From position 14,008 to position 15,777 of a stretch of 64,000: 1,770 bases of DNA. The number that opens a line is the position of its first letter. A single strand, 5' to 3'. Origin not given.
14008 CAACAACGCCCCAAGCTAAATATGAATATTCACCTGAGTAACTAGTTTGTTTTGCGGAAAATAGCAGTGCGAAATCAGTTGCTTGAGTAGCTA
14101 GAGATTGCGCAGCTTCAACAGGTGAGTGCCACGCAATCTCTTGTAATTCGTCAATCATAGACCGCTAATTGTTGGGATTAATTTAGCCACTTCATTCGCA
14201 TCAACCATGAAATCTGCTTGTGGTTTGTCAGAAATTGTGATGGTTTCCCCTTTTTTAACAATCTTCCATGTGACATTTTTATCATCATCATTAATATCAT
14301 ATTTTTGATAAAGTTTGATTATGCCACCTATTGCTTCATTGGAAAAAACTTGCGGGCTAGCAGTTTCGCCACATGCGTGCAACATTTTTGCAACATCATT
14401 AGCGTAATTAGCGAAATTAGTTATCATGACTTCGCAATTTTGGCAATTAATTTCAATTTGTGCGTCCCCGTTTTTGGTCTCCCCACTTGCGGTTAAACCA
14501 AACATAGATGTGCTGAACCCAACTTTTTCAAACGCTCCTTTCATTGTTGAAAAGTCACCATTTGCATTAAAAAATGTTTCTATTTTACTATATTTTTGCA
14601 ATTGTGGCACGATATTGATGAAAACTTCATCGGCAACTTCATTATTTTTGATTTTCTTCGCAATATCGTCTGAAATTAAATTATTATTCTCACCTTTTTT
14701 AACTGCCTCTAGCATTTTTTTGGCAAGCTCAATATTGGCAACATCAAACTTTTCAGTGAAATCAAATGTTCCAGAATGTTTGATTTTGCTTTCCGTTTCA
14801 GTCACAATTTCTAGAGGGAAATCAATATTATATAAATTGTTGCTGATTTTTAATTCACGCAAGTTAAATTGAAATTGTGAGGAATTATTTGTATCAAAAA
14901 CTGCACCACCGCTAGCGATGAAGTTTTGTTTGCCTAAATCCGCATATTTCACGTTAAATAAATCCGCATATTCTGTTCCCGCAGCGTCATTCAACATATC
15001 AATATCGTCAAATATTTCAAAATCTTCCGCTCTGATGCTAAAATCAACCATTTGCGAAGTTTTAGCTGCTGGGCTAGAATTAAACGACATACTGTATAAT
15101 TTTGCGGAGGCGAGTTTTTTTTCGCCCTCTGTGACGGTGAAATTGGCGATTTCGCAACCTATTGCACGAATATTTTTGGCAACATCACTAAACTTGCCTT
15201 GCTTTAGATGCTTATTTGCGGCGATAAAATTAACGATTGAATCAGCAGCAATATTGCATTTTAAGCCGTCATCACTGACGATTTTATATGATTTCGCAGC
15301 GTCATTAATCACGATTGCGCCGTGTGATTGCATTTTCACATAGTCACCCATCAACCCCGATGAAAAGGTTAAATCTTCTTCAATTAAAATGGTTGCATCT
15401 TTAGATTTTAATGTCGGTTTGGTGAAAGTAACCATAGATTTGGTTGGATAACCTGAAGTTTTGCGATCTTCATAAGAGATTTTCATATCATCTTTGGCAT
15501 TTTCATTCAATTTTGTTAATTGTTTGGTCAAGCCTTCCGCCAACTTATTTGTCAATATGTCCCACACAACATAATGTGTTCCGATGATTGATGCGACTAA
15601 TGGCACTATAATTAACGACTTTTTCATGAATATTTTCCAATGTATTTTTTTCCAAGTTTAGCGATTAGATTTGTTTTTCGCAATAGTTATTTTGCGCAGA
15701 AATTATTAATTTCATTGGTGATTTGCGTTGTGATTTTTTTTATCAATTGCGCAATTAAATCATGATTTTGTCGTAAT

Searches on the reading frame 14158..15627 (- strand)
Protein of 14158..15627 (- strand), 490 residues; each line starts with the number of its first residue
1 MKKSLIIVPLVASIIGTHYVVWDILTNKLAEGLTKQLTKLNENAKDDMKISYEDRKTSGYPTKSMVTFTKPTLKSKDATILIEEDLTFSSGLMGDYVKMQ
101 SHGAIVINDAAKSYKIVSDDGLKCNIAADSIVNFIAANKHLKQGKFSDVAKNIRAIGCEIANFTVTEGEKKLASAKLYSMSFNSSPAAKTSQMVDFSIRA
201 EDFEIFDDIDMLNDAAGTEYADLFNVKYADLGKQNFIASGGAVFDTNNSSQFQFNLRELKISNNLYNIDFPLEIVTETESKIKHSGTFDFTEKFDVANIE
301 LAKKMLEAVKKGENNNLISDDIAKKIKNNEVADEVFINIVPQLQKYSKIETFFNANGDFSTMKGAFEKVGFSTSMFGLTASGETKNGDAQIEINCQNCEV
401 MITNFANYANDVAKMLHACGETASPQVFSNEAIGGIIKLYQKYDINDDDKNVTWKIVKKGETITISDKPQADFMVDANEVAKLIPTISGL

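Call 74: find_homologous_proteins(query=window:14158-15627:-, max_evalue=0.001)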
Query window:14158-15627:- (490 aa): 2 proteins with E <= 0.001 among 8000 candidates.
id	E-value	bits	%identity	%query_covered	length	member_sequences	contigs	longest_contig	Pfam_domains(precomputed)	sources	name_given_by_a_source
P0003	0.0e+0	1069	100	100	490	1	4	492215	-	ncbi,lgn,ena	-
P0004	1.5e-185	636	58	100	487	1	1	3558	PF09898.15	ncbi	-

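Call 75: find_encoding_contigs(protein=P0004, flank=5000, max_places=5)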
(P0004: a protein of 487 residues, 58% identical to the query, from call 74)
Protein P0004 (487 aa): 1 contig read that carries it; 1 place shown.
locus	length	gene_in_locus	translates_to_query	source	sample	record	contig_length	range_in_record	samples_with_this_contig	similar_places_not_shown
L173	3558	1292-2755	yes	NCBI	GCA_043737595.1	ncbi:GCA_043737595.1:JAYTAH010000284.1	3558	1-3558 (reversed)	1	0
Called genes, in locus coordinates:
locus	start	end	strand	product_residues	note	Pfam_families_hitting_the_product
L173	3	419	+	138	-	?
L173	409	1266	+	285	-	PF01063:Aminotran_4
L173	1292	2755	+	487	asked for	PF09898:DUF2125 (weak)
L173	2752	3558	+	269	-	?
